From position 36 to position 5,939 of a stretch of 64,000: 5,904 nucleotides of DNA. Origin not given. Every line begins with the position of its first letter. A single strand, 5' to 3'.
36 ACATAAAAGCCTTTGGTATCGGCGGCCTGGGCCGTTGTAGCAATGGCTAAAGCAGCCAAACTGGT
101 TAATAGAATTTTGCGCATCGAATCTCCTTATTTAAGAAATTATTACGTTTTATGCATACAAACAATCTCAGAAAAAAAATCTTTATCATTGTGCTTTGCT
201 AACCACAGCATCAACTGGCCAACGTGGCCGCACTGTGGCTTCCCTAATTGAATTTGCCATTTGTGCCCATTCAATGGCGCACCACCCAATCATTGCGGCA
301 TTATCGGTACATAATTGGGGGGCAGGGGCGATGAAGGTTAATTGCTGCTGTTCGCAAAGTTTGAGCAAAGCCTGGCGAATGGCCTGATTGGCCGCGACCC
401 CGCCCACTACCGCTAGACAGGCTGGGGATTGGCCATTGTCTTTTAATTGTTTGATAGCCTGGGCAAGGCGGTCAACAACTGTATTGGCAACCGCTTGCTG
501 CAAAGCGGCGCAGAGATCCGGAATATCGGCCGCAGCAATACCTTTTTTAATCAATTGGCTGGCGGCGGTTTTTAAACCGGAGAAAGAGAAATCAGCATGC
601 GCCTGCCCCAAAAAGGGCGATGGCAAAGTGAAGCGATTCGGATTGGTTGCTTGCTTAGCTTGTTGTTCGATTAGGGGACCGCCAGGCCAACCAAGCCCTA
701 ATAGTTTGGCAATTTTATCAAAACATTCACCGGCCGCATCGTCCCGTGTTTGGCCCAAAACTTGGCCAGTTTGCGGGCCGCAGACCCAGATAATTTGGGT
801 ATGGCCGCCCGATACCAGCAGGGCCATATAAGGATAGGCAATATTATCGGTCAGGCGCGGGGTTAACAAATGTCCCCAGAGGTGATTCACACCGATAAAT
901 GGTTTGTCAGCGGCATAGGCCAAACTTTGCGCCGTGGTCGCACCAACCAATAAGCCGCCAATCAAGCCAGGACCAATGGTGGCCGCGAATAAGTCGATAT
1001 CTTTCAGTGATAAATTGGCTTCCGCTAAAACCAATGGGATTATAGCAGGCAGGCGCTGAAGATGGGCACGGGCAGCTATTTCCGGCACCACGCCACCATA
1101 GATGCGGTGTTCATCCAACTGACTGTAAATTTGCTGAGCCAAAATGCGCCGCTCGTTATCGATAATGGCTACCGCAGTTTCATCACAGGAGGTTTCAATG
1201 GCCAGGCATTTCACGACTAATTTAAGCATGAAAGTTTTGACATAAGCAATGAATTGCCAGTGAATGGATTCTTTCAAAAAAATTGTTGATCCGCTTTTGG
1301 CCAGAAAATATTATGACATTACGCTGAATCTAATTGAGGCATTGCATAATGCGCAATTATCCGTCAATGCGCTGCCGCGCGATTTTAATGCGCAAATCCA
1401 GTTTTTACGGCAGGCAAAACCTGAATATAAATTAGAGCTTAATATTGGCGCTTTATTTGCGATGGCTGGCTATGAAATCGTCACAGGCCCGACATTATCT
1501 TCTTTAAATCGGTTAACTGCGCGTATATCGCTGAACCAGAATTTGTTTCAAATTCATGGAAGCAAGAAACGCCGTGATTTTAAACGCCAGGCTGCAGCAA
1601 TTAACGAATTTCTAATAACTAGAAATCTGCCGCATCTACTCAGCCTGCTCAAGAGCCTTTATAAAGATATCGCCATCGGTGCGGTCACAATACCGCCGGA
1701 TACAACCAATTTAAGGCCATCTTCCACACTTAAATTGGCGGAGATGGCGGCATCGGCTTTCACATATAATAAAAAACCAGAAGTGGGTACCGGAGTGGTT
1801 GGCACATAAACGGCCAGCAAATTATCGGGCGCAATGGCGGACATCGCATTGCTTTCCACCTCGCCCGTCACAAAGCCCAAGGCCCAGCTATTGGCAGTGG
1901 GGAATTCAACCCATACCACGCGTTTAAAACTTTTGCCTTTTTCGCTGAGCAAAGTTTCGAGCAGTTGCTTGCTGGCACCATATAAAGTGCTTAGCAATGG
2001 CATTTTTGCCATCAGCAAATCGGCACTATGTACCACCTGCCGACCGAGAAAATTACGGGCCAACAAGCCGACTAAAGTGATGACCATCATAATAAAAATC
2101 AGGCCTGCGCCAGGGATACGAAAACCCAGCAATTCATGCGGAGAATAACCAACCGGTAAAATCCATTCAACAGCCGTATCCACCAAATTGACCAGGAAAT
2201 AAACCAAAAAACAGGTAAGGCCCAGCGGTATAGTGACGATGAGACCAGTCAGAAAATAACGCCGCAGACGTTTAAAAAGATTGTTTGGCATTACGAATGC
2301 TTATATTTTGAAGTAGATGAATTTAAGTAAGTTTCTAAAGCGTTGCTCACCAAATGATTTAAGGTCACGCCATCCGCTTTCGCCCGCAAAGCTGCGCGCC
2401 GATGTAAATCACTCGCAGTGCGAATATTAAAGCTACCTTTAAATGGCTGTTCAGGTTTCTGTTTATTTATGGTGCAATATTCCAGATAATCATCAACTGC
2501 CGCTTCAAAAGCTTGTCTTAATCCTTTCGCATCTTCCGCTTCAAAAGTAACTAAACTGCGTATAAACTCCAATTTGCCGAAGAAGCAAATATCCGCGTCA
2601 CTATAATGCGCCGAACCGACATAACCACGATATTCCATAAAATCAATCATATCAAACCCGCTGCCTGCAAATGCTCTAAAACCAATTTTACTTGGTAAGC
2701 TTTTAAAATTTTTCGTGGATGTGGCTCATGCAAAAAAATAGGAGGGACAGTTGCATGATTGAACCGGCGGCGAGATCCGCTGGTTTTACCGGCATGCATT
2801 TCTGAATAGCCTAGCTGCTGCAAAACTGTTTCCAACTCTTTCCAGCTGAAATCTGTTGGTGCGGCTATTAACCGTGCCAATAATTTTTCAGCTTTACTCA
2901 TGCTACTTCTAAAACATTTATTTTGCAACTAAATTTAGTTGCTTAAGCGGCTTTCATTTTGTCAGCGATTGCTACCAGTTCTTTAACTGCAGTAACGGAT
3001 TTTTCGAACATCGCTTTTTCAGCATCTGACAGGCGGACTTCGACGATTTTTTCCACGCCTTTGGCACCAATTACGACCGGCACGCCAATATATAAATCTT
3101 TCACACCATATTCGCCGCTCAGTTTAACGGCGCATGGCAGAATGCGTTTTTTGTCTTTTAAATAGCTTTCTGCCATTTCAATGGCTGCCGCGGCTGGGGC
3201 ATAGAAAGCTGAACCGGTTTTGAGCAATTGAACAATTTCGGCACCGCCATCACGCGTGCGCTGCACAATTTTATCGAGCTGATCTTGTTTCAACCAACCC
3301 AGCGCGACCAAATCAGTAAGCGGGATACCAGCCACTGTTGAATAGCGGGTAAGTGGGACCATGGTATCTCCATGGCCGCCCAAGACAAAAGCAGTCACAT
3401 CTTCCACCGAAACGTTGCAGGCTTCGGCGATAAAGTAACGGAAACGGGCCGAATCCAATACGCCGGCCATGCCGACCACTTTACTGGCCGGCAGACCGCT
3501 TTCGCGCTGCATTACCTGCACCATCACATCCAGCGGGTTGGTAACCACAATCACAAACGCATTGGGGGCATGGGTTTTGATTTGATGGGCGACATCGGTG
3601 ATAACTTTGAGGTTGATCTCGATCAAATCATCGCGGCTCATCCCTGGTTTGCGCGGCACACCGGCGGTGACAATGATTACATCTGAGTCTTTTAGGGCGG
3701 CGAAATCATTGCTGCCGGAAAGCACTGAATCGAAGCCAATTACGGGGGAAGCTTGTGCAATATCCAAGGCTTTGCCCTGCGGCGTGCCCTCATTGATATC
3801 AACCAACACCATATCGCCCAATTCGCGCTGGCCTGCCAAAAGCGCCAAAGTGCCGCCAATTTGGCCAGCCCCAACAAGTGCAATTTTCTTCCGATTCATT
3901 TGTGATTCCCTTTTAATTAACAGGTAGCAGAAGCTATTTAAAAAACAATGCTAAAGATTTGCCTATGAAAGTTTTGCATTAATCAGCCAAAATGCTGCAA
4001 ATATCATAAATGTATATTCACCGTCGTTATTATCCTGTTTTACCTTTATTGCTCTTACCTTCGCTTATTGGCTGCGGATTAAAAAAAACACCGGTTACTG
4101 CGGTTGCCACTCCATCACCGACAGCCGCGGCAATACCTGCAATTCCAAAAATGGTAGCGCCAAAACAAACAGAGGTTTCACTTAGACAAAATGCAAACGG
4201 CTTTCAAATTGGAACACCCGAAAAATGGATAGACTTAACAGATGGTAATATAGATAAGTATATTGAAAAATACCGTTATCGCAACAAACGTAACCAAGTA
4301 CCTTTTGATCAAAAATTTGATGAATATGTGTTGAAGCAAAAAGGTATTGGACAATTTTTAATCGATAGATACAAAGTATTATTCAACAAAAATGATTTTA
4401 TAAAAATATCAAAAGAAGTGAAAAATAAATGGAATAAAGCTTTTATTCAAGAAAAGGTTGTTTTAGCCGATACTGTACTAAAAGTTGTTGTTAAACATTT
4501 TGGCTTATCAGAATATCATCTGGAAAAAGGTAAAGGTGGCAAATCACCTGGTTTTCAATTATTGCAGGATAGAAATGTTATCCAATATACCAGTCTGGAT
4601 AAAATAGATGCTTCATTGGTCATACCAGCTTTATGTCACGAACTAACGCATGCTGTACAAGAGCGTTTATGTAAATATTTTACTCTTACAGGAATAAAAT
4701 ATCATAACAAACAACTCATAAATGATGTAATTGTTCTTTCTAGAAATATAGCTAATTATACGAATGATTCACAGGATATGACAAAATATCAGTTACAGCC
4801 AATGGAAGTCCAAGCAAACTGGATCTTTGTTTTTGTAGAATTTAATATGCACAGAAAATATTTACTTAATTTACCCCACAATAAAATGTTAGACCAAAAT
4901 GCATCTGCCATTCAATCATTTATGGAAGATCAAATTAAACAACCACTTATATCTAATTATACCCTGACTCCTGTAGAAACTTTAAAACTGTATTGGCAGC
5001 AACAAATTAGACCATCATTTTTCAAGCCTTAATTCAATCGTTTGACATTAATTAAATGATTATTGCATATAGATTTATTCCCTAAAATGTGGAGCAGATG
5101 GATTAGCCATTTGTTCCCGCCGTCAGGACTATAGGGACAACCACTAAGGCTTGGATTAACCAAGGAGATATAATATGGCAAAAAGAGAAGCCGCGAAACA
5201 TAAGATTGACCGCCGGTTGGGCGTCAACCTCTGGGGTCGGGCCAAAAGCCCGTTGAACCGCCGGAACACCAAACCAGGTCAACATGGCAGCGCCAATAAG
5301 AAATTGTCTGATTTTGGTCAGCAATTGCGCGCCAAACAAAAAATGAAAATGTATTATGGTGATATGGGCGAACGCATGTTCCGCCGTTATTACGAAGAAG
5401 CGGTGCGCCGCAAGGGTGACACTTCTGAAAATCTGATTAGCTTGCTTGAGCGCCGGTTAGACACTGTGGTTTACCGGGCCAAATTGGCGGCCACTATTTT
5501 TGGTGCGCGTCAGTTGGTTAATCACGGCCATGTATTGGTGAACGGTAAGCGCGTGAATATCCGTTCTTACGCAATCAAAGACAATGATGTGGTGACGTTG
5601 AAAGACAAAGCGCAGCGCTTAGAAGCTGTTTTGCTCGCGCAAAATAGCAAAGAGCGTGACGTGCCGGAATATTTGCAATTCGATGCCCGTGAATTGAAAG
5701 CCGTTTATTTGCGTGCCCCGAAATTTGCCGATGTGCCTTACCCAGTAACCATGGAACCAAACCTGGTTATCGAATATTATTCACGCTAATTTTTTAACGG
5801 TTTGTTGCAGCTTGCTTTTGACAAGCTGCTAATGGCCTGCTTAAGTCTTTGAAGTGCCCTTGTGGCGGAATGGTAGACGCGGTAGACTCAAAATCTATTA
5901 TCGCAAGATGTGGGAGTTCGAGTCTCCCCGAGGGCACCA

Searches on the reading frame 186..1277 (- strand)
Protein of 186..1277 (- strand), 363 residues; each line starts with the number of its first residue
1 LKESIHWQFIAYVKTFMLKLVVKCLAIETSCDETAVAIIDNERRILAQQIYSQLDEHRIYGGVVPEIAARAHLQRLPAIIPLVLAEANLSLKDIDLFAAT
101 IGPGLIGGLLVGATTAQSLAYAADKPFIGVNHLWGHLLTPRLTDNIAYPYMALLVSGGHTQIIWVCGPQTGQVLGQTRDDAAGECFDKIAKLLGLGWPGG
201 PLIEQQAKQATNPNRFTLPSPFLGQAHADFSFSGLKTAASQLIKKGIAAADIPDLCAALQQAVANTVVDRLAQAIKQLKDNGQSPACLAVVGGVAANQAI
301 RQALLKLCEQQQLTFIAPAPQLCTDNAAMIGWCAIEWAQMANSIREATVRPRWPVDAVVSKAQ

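Call 70: search_protein_families(library=pfam, proteins=[window:186-1277:-], max_evalue=0.00001)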
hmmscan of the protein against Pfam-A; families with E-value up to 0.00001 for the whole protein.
window:186-1277:- (363 aa): 1 family
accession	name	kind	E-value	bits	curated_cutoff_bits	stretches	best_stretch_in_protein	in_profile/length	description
PF00814.31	TsaD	-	6.1e-90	301.9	24.8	1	45-332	2-264/264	tRNA N6-adenosine threonylcarbamoyltransferase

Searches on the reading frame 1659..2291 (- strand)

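Call 70: search_protein_families(library=pfam, proteins=[window:1659-2291:-], max_evalue=0.00001)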
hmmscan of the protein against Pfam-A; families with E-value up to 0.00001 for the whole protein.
window:1659-2291:- (210 aa): 1 family
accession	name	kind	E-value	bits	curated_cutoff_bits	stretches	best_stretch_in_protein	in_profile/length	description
PF04367.18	DUF502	-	2.1e-32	111.6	23.8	1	66-171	2-107/107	Protein of unknown function (DUF502)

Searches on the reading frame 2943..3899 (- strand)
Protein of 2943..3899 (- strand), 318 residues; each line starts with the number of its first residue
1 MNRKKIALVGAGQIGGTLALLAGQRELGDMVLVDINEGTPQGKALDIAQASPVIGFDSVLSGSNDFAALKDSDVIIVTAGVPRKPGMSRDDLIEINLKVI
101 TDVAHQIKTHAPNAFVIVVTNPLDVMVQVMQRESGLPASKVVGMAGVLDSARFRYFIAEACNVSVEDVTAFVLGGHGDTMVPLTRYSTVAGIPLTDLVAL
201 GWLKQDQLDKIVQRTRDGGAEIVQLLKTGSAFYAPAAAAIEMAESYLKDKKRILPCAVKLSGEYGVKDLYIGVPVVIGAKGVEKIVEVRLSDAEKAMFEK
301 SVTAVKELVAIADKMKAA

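Call 70: search_protein_families(library=pfam, proteins=[window:2943-3899:-], max_evalue=0.00001)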
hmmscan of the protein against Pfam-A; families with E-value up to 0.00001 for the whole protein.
window:2943-3899:- (318 aa): 2 families
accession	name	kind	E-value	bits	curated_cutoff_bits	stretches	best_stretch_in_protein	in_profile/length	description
PF00056.29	Ldh_1_N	-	3.2e-41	141.1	27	1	5-143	2-141/141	lactate/malate dehydrogenase, NAD binding domain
PF02866.23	Ldh_1_C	-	1e-38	133.5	22.6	1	148-307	3-165/174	lactate/malate dehydrogenase, alpha/beta C-terminal domain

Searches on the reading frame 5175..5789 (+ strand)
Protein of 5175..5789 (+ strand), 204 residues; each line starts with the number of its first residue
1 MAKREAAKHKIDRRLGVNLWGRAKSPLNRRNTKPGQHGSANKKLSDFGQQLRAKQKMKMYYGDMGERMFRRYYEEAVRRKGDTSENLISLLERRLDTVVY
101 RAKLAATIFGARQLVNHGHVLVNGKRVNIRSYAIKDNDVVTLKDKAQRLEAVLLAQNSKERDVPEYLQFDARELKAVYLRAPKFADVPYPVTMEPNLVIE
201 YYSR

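Call 70: search_protein_families(library=pfam, proteins=[window:5175-5789:+], max_evalue=0.00001)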
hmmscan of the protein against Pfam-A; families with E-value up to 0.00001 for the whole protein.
window:5175-5789:+ (204 aa): 2 families
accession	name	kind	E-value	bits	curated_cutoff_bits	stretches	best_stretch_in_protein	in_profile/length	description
PF00163.24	Ribosomal_S4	-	5.3e-25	88.4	23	1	6-92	4-95/95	Ribosomal protein S4/S9 N-terminal domain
PF01479.30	S4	-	2.7e-17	62.7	22.8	1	93-140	1-48/48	S4 domain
